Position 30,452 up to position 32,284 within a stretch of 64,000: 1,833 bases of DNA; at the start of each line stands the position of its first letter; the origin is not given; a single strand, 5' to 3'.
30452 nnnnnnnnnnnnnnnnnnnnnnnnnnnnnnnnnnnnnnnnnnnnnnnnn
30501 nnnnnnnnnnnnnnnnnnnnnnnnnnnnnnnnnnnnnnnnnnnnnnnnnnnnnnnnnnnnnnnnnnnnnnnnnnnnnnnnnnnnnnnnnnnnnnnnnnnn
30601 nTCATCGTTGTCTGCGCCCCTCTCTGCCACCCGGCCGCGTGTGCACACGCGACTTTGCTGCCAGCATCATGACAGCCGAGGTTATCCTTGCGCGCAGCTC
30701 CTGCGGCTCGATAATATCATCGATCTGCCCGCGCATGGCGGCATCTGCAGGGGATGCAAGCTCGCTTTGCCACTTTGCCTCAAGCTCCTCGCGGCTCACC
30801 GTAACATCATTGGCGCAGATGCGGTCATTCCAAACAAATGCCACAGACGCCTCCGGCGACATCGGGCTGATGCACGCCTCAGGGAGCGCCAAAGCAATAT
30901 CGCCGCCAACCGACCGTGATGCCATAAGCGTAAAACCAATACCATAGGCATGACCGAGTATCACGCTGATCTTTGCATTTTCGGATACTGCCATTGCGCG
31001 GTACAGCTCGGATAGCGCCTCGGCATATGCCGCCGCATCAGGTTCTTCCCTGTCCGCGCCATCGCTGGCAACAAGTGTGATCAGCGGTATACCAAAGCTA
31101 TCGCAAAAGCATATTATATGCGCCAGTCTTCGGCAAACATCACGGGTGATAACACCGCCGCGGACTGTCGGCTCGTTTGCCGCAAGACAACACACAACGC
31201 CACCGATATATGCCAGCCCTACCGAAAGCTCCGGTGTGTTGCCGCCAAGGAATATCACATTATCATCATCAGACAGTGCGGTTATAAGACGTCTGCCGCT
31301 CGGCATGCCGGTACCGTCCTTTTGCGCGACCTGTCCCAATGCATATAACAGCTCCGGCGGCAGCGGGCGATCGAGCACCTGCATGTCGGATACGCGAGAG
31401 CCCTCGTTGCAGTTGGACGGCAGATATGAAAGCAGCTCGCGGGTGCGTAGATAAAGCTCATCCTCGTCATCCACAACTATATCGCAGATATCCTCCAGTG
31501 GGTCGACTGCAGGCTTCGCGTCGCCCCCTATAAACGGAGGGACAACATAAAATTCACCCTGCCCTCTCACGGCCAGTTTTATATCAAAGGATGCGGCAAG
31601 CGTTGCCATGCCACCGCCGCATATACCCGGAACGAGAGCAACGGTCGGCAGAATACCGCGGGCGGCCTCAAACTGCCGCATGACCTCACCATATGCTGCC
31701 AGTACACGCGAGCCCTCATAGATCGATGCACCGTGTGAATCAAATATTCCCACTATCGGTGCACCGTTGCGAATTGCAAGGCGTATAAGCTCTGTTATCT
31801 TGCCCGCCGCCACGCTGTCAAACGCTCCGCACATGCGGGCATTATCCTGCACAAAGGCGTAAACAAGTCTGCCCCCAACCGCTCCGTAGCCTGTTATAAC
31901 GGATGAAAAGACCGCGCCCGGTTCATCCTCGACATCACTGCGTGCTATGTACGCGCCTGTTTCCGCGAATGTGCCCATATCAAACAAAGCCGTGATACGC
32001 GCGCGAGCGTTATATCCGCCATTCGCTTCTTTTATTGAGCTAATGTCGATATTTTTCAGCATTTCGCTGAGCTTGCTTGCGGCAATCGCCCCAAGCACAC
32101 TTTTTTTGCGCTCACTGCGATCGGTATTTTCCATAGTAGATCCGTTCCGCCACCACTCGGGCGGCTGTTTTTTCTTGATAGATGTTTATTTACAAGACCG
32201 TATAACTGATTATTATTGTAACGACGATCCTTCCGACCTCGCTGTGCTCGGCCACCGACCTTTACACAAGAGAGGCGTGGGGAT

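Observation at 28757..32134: Translationally coupled carboxylase-like operon with no biotin domain and no pump subunit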

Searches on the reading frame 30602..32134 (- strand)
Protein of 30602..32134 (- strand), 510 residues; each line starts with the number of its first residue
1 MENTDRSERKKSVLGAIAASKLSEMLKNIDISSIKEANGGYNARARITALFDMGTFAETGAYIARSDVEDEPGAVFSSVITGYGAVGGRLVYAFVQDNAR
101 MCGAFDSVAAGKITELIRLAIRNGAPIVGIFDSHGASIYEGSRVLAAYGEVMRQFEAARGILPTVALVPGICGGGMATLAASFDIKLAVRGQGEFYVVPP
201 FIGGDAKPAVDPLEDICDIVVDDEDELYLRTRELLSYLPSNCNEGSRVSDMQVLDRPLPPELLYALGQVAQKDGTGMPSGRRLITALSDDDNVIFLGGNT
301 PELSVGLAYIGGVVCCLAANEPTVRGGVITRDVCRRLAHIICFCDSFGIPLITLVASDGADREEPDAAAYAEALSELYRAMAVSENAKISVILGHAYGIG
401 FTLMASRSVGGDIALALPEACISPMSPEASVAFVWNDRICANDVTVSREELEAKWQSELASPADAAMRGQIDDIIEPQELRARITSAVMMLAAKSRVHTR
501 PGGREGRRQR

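Call 3: search_protein_families(library=pfam, proteins=[window:30602-32134:-], max_evalue=1)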
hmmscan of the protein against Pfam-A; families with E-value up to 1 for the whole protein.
window:30602-32134:- (510 aa): 3 families
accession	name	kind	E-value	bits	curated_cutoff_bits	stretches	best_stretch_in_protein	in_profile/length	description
PF01039.27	Carboxyl_trans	-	7.4e-53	180.3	22.3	2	217-496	199-483/493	Carboxyl transferase domain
PF03255.19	ACCA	-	0.0054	16.4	23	1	335-443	134-239/310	Acetyl co-enzyme A carboxylase carboxyltransferase-like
PF00378.25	ECH_1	-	0.021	14.6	27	1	362-499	65-198/251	Enoyl-CoA hydratase/isomerase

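Call 4: search_protein_families(library=ncbifam, proteins=[window:30602-32134:-], max_evalue=1)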
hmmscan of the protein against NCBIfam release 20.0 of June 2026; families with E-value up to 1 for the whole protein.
window:30602-32134:- (510 aa): 12 families
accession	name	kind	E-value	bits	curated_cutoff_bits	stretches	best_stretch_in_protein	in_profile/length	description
TIGR01117.1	mmdA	subfamily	2.3e-64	218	998.8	1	35-495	25-499/512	methylmalonyl-CoA decarboxylase subunit alpha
NF005530.0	PRK07189.1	equivalog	1e-12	47.8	228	1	41-184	16-171/303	biotin-independent malonate decarboxylase subunit beta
TIGR03133.1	malonate_beta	equivalog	2.4e-11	43.4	278.15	1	42-184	7-161/274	biotin-independent malonate decarboxylase subunit beta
TIGR00515.1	accD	equivalog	4.4e-08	32.8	317.45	2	55-184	86-217/285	acetyl-CoA carboxylase, carboxyltransferase subunit beta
NF041504.1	AccA_sub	subfamily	2.8e-05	23.7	300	1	325-444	71-187/257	carboxyltransferase subunit alpha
TIGR00513.1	accA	equivalog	0.00099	18.6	319.3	1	336-441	139-241/321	acetyl-CoA carboxylase carboxyl transferase subunit alpha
NF004781.0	PRK06127.1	subfamily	0.0026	17.4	291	1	161-190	106-135/269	enoyl-CoA hydratase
NF004796.0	PRK06144.1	subfamily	0.0036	16.8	272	1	151-189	94-130/262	enoyl-CoA hydratase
NF004344.0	PRK05724.1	equivalog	0.0051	16.1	357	1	336-443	139-243/319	acetyl-CoA carboxylase carboxyltransferase subunit alpha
TIGR02291.1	rimK_rel_E_lig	hypoth_equivalog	0.056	12.4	314.2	1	20-130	66-172/317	alpha-L-glutamate ligase-like protein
NF004013.0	PRK05477.1-3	equivalog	0.14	10.6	653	1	346-385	167-209/501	Asp-tRNA(Asn)/Glu-tRNA(Gln) amidotransferase subunit GatB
NF004795.0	PRK06143.1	subfamily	0.16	11.4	283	0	162-189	103-130/260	enoyl-CoA hydratase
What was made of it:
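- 30602..32134 (-): 12S/MmdA-type carboxyltransferase, 510 aa. It appears catalytically intact and is the most constrained gene of the module. PF01039 E 7e-53; TIGR01117 218 bits, below cut-off (calls 3, 4).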

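Call 16: search_solved_structures(query=window:30602-32134:-, max_evalue=1e-10, show_alignments=2)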
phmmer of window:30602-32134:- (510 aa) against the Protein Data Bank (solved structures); distinct sequences matched with E-value up to 1e-10: 39.
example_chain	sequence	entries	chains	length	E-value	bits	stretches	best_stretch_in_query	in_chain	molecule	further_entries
1x0u_A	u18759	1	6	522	1.3e-51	179.1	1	36-496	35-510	hypothetical methylmalonyl-CoA decarboxylase alpha subunit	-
1vrg_A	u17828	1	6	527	1.1e-49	172.8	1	39-506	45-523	propionyl-CoA carboxylase, beta subunit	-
9t97_D4a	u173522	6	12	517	1.8e-49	172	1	35-494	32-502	Propionyl-CoA carboxylase beta chain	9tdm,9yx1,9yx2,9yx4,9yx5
9j0c_A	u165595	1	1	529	7e-49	170.1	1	35-494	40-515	Acyl-CoA carboxylase subunit beta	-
6ybp_A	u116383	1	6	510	9.6e-48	166.3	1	38-495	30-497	Propionyl-CoA carboxylase beta chain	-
8pn7_A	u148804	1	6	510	2.9e-47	164.8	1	37-496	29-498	Propionyl-CoA carboxylase beta chain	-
6ybq_A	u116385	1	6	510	3.2e-47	164.6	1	37-496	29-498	Propionyl-CoA carboxylase beta chain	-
8pn8_A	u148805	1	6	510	3.9e-47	164.3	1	37-496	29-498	Propionyl-CoA carboxylase beta chain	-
7w5u_A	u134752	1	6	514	8.3e-47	163.3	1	38-494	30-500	Acetyl-CoA carboxylase complex, beta-chain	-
1on3_A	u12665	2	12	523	1.6e-46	162.3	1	37-506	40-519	Methylmalonyl-CoA carboxyltransferase 12S subunit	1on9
3n6r_B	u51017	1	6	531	9.7e-45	156.4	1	19-495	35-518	Propionyl-CoA carboxylase, beta subunit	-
9wkr_G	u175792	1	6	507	4.9e-44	154.1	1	37-495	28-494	Propionyl-CoA carboxylase beta chain, mitochondrial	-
7ybu_C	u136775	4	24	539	6.2e-44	153.8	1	37-495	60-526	Propionyl-CoA carboxylase beta chain, mitochondrial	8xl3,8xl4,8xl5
2a7s_A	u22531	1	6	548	1.4e-43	152.6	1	36-494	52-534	Probable propionyl-CoA carboxylase beta chain 5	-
9t97_D5a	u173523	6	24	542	2.3e-43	151.9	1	36-494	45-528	Propionyl-CoA carboxylase beta chain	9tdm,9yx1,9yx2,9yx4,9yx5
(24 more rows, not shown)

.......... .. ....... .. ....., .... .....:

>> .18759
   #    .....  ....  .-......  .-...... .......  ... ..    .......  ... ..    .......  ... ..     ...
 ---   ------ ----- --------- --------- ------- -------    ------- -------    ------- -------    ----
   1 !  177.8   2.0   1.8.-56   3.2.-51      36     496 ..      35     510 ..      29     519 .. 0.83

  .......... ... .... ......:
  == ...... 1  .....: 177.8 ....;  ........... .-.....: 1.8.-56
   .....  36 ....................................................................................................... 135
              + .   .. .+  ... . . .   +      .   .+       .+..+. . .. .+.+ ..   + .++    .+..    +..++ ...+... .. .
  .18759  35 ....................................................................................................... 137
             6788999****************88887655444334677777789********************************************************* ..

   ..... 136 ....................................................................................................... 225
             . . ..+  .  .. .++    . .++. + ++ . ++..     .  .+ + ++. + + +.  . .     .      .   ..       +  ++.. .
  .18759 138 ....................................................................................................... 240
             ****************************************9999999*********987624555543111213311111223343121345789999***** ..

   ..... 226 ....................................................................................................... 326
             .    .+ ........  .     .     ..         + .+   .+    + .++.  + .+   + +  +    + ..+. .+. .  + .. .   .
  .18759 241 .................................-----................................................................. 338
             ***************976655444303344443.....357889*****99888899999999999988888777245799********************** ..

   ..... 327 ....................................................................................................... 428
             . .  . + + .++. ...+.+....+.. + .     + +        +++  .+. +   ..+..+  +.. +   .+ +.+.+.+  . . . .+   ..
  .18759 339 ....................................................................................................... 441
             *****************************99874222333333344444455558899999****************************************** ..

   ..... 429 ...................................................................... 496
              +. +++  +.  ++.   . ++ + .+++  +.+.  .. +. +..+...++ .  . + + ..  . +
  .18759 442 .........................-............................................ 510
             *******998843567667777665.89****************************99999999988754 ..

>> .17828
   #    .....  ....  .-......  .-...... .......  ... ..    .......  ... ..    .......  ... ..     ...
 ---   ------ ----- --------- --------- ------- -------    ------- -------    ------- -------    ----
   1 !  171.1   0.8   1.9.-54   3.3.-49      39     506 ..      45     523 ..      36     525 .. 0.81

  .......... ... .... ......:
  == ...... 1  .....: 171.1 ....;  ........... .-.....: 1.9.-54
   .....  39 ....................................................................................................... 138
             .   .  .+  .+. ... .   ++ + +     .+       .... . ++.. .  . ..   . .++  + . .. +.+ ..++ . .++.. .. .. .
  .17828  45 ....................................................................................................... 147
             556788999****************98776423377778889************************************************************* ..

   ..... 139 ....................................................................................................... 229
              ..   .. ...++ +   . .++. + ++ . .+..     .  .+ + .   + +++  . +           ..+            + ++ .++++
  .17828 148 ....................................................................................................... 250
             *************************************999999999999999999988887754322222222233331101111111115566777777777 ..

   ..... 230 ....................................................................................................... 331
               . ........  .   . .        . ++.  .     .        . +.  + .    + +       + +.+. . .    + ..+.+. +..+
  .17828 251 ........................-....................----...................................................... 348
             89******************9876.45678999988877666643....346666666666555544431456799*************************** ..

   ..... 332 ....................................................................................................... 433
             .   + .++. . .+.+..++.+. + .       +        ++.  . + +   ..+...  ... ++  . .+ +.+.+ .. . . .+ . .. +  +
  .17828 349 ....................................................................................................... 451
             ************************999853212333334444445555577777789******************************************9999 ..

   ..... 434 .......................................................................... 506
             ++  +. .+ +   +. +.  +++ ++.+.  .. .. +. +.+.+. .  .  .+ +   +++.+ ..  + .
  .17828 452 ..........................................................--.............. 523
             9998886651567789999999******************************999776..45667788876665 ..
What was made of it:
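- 30602..32134 (-): Best PDB sequence matches are 1x0u, 1vrg and 1on3 at E 1e-47 to 1e-52 (call 16).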

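Call 18: find_homologous_proteins(query=window:30602-32134:-, max_evalue=1e-10)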
Query window:30602-32134:- (510 aa): 293 proteins with E <= 1e-10 among 8000 candidates; the best 120 are listed.
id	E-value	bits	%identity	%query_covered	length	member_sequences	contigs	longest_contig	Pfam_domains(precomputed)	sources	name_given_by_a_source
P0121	0.0e+0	1116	99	100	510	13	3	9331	PF01039.28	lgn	-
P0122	2.8e-264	895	80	100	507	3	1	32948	PF01039.28,PF03255.20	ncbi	-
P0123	1.5e-242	824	75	100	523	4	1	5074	PF01039.28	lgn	-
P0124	2.0e-203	695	66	100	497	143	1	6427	PF01039.28,PF03255.20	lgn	-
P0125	1.8e-195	668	63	100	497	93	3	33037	PF01039.28,PF03255.20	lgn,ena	-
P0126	8.8e-195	666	65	100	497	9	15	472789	PF01039.28,PF03255.20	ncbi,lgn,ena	-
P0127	4.9e-191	654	61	100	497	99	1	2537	PF01039.28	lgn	-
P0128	8.8e-187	640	61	100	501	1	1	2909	PF01039.28,PF03255.20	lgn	-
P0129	1.1e-184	633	60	100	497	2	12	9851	PF01039.28,PF03255.20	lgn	-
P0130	1.4e-165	570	60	90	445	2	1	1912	PF01039.28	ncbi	-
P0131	2.2e-129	451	49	97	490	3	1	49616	PF01039.28,PF03255.20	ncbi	-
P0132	4.5e-129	449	49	98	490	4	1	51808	PF01039.28,PF03255.20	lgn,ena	-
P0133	5.1e-127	443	47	100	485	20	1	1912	PF01039.28,PF03255.20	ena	-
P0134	5.1e-127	443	48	97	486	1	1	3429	PF01039.28,PF03255.20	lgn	-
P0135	1.1e-126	442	48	97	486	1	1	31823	PF01039.28,PF03255.20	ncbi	-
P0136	2.6e-126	440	48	98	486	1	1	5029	PF01039.28,PF03255.20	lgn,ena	-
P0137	5.9e-126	439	47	99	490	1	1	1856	PF01039.28,PF03255.20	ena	-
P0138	6.8e-126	439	46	99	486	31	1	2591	PF01039.28,PF03255.20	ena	-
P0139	2.6e-125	437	47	97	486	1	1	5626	PF01039.28,PF03255.20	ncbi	-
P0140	3.1e-125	437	46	100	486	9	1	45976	PF01039.28,PF03255.20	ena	-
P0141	5.4e-125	436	47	100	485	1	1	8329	PF01039.28,PF03255.20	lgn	-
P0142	2.3e-124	434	48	97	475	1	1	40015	PF01039.28,PF03255.20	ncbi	-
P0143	3.1e-124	434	48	97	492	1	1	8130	PF01039.28,PF03255.20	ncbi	-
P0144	3.3e-124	433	48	97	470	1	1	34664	PF01039.28,PF03255.20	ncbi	-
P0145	3.6e-124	433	48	96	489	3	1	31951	PF01039.28,PF03255.20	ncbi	-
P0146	1.1e-123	432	45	100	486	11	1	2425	PF01039.28,PF03255.20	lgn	-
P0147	1.6e-123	431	46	99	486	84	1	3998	PF01039.28,PF03255.20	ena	-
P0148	6.5e-123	429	46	97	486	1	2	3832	PF01039.28,PF03255.20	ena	-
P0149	7.6e-123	429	46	97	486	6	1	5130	PF01039.28,PF03255.20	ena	-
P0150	1.2e-122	428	47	97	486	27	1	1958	PF01039.28,PF03255.20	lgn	-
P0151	1.3e-122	428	47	98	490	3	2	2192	PF01039.28,PF03255.20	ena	-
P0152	7.3e-122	426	46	97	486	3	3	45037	PF01039.28,PF03255.20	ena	-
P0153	3.7e-120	420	46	97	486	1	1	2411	PF01039.28,PF03255.20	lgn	-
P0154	5.0e-120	420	45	97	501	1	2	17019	PF01039.28,PF03255.20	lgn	-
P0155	1.2e-119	418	46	97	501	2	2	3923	PF01039.28,PF03255.20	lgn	-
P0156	2.8e-117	411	45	97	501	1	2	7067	PF01039.28,PF03255.20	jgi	-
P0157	2.6e-116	407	44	97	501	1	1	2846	PF01039.28,PF03255.20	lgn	-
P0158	2.0e-114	401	45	99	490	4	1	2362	PF01039.28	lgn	-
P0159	2.3e-114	401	46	96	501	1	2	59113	PF01039.28,PF03255.20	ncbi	-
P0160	9.7e-114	399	44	97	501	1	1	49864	PF01039.28,PF03255.20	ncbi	-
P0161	1.8e-113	398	44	96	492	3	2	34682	PF01039.28,PF03255.20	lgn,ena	-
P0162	2.4e-113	398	44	97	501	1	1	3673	PF01039.28,PF03255.20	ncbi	-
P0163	6.3e-112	393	45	95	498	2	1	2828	PF01039.28,PF03255.20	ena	-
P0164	1.3e-111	392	44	97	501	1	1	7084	PF01039.28,PF03255.20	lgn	-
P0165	7.9e-109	383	44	97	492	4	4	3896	PF01039.28,PF03255.20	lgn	-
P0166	7.0e-108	380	43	94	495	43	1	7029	PF01039.28,PF03255.20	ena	-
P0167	2.7e-107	378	44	97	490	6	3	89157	PF01039.28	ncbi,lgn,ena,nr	ncbi:MAG: hypothetical protein J5919_07750 [Clostridia bacterium]|nr:hypothetical protein [Clostridi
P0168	5.0e-107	377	44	96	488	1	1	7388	PF01039.28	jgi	-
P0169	2.8e-106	374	44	97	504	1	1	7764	PF01039.28,PF03255.20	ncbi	-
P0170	5.2e-104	367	42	96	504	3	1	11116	PF01039.28,PF03255.20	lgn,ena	-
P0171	4.2e-101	357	42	96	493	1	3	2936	PF01039.28,PF03255.20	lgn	-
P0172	2.2e-100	355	44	89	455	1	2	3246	PF01039.28,PF03255.20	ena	-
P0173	6.4e-100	353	44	89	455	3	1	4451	PF01039.28,PF03255.20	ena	-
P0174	7.2e-100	353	41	89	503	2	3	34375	PF01039.28,PF03255.20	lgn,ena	-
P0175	1.7e-99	352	42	96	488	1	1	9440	PF01039.28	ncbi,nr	ncbi:MAG: hypothetical protein MJ137_07070 [Clostridia bacterium]|nr:hypothetical protein [Clostridi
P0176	2.6e-98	348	42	89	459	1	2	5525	PF01039.28,PF03255.20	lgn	-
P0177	5.3e-98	347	41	89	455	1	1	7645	PF01039.28,PF03255.20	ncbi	-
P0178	9.8e-98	346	44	89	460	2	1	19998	PF01039.28,PF03255.20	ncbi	-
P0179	3.2e-97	344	42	89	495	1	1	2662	PF01039.28,PF03255.20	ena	-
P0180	6.5e-97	343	42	90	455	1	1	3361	PF01039.28,PF03255.20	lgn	-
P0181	8.7e-97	343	41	93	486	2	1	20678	PF01039.28,PF03255.20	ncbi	-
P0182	1.7e-96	342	42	89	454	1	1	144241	PF01039.28,PF03255.20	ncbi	-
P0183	1.7e-96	342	42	89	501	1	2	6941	PF01039.28,PF03255.20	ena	-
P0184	2.1e-96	342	42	92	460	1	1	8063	PF01039.28,PF03255.20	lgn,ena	-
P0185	2.5e-96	342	42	90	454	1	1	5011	PF01039.28,PF03255.20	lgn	-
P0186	2.6e-96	341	43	89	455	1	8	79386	PF01039.28,PF03255.20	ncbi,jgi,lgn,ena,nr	ncbi:MAG: hypothetical protein E7668_05630 [Ruminococcaceae bacterium]|nr:hypothetical protein [Osci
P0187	3.2e-96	341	44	90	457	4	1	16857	PF01039.28,PF03255.20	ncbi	-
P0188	5.5e-96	340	40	94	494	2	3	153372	PF01039.28,PF03255.20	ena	-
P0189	5.8e-96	340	42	90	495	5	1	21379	PF01039.28,PF03255.20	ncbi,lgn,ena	-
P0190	1.0e-95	339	42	89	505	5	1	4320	PF01039.28,PF03255.20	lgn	-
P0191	1.0e-94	336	42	90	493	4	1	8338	PF01039.28,PF03255.20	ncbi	-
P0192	1.1e-94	336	43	89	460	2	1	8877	PF01039.28,PF03255.20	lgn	-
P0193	2.1e-94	335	42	89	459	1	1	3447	PF01039.28,PF03255.20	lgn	-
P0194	3.2e-94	335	43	89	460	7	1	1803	PF01039.28,PF03255.20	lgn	-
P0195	4.1e-94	334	42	89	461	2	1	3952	PF01039.28,PF03255.20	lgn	-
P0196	5.7e-94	334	41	91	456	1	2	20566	PF01039.28,PF03255.20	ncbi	-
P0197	5.8e-94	334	41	89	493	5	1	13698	PF01039.28,PF03255.20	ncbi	-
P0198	7.8e-94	333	42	88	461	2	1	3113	PF01039.28,PF03255.20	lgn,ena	-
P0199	8.1e-94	333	43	89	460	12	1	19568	PF01039.28,PF03255.20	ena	-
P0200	8.5e-94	333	42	89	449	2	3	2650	PF01039.28,PF03255.20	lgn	-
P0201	9.2e-94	333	40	92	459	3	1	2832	PF01039.28,PF03255.20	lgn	-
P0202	9.4e-94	333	43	90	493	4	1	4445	PF01039.28,PF03255.20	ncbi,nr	ncbi:MAG: carboxyl transferase [Clostridia bacterium]|nr:carboxyl transferase [Clostridia bacterium]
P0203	2.3e-93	332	41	90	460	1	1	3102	PF01039.28,PF03255.20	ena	-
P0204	2.9e-93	331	42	90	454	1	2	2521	PF01039.28,PF03255.20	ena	-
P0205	3.7e-93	331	42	89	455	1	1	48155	PF01039.28,PF03255.20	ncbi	-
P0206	4.4e-93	331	41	90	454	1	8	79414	PF01039.28,PF03255.20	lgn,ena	-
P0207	7.0e-93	330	42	89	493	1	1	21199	PF01039.28,PF03255.20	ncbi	-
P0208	1.4e-92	329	42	89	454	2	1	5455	PF01039.28,PF03255.20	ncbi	-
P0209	1.7e-92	329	42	89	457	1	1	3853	PF01039.28,PF03255.20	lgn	-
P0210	2.3e-92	328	41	89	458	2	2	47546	PF01039.28,PF03255.20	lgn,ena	-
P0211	3.2e-92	328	41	89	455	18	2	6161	PF01039.28,PF03255.20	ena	-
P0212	3.2e-92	328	44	90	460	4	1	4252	PF01039.28,PF03255.20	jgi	-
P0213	4.1e-92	328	41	89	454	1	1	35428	PF01039.28,PF03255.20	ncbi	-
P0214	4.4e-92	328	42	89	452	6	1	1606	PF01039.28,PF03255.20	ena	-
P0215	4.9e-92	327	43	89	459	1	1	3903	PF01039.28,PF03255.20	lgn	-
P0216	7.6e-92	327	41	90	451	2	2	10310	PF01039.28,PF03255.20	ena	-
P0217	1.1e-91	326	42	90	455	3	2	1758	PF01039.28,PF03255.20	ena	-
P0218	1.3e-91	326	39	92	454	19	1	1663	PF01039.28,PF03255.20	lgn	-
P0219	1.4e-91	326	43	89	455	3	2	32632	PF01039.28,PF03255.20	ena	-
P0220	2.0e-91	325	41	92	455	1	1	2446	PF01039.28,PF03255.20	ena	-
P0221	2.6e-91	325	43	90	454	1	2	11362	PF01039.28,PF03255.20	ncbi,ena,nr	ncbi:MAG: hypothetical protein J6S10_00875 [Clostridia bacterium]|nr:hypothetical protein [Clostridi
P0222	3.5e-91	325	41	89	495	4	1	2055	PF01039.28,PF03255.20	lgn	-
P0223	5.3e-91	324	39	93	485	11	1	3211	PF01039.28,PF03255.20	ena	-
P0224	1.0e-90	323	41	88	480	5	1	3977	PF01039.28,PF03255.20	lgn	-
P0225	1.3e-90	323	41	90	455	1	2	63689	PF01039.28,PF03255.20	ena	-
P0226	1.5e-90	322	43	90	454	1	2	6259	PF01039.28,PF03255.20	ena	-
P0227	2.2e-90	322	41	89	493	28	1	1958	PF01039.28,PF03255.20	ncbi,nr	ncbi:MAG: hypothetical protein J6C52_12760 [Clostridia bacterium]|nr:hypothetical protein [Clostridi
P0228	2.7e-90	322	39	89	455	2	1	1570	PF01039.28,PF03255.20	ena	-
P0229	2.7e-90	322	41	89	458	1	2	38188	PF01039.28,PF03255.20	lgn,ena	-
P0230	4.0e-90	321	40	91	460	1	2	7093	PF01039.28,PF03255.20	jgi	-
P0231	4.3e-90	321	41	89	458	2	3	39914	PF01039.28,PF03255.20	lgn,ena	-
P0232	4.9e-90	321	39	95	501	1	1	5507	PF01039.28,PF03255.20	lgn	-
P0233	6.2e-90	320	42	88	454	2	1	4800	PF01039.28,PF06833.17,PF03255.20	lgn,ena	-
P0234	6.2e-90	320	40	88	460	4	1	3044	PF01039.28,PF03255.20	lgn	-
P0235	1.4e-89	319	41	89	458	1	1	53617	PF01039.28,PF03255.20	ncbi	-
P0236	2.5e-89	318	41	89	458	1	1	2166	PF01039.28,PF03255.20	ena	-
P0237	8.8e-89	317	42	89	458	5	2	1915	PF01039.28,PF03255.20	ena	-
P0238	3.0e-88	315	41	89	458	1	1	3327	PF01039.28,PF03255.20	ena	-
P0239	5.4e-88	314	42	90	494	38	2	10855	PF01039.28,PF03255.20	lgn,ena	-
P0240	6.6e-88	314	41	89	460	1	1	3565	PF01039.28,PF03255.20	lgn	-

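Call 19: find_encoding_contigs(protein=P0131, flank=6000, max_places=1)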
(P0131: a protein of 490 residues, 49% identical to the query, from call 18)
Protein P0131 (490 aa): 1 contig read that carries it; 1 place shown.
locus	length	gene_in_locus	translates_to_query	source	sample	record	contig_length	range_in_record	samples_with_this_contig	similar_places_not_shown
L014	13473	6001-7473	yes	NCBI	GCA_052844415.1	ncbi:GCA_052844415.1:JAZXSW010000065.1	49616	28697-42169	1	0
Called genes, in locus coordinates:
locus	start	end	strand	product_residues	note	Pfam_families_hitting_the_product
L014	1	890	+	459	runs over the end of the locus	-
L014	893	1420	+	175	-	PF10688:Imp-YgjV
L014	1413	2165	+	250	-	PF00753:Lactamase_B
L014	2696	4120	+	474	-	PF03951:Gln-synt_N, PF00120:Gln-synt_C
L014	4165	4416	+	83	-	-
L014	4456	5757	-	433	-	PF01381:HTH_3, PF12844:HTH_19 (faint), PF13560:HTH_31 (weak)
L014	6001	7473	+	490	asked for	PF01039:Carboxyl_trans, PF03255:ACCA (weak)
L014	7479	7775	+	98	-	-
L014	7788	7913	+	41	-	-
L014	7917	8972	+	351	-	PF02436:PYC_OADA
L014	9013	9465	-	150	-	-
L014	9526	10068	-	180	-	PF01741:MscL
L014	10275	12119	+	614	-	PF00890:FAD_binding_2 (weak), PF01266:DAO (weak), PF12831:FAD_oxidored, PF13450:NAD_binding_8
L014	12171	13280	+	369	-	-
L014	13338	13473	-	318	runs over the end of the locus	PF00753:Lactamase_B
